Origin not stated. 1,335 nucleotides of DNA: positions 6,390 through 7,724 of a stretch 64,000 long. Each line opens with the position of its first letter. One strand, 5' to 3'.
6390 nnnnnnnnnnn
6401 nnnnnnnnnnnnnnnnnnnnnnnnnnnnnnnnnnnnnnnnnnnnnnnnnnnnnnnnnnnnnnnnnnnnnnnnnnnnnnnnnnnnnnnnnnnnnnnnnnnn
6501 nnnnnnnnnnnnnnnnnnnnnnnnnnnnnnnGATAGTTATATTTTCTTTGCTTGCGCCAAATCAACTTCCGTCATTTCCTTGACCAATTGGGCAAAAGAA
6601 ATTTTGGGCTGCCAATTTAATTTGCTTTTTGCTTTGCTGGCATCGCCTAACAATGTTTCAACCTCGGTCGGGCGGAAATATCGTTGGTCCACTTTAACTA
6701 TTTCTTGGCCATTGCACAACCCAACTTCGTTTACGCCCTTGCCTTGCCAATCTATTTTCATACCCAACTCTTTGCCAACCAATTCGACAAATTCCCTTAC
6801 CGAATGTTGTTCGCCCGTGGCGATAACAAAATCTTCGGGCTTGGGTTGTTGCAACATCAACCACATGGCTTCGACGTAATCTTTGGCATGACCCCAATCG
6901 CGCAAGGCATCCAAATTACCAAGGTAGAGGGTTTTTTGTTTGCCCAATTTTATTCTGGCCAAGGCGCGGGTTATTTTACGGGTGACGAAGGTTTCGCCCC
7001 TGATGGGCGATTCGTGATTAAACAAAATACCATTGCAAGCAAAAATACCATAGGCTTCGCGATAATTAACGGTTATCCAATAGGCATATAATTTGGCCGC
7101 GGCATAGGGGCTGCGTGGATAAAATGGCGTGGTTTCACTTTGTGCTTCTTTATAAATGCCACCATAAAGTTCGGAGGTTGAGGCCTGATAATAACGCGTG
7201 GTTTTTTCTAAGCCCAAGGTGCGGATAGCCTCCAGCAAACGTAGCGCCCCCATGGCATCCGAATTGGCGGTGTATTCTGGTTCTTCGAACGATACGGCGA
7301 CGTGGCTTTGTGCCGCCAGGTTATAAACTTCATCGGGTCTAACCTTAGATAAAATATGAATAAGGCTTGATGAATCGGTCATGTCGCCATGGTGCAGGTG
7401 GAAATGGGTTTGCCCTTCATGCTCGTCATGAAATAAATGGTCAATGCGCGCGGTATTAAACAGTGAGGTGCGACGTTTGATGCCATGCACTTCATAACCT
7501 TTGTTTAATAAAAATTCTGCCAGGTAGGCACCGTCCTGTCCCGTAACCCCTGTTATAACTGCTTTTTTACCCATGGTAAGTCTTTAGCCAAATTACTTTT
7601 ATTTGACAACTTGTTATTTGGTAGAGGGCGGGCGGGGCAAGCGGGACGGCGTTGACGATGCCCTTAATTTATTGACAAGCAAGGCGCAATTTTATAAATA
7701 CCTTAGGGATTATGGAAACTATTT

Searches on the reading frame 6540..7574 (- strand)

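Call 75: search_protein_families(library=ncbifam, proteins=[P0133], max_evalue=1e-10)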
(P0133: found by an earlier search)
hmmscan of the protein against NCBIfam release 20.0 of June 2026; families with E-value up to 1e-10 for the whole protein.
P0133 (486 aa): 3 families
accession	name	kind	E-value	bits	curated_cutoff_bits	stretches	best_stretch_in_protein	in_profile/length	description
TIGR01730.1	RND_mfp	subfamily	9.4e-33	113.5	94.9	1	196-481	17-320/322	efflux RND transporter periplasmic adaptor subunit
TIGR00999.1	8a0102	subfamily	2.8e-19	69.3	319.3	1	227-450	4-245/271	CzcB/NccB family metal efflux transporter periplasmic adaptor subunit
TIGR00998.1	8a0101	subfamily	5.1e-13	48.7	390.8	1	224-381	134-284/334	EmrA/EmrK family multidrug efflux transporter periplasmic adaptor subunit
